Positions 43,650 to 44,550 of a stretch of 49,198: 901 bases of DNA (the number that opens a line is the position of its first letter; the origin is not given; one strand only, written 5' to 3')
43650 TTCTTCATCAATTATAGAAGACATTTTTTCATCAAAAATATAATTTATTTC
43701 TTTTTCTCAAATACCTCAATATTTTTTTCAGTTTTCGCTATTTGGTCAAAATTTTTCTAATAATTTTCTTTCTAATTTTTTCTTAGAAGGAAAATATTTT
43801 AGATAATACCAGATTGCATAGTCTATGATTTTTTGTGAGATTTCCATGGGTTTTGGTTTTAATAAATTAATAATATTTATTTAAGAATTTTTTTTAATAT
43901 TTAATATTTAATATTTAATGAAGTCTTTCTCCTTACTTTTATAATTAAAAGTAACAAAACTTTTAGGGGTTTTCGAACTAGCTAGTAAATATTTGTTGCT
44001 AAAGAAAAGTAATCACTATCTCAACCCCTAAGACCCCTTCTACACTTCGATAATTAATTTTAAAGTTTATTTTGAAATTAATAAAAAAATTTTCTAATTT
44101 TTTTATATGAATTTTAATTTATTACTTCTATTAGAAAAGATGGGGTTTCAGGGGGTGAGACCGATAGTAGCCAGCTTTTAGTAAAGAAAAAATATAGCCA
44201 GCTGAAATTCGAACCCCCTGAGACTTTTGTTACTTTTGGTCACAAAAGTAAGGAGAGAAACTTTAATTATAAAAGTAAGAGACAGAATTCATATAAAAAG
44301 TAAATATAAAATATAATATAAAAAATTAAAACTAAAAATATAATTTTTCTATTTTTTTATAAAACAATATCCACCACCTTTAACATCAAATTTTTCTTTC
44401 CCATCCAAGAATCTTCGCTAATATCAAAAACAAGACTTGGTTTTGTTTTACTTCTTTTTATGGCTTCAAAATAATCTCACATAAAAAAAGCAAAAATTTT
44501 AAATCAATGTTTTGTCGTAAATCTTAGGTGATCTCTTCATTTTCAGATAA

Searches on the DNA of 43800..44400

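Call 77: search_rna_families(source=window, start=43800, end=44400, threshold=evalue, max_evalue=1)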
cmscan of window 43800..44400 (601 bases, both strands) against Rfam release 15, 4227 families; matches with E-value up to 1: 0.
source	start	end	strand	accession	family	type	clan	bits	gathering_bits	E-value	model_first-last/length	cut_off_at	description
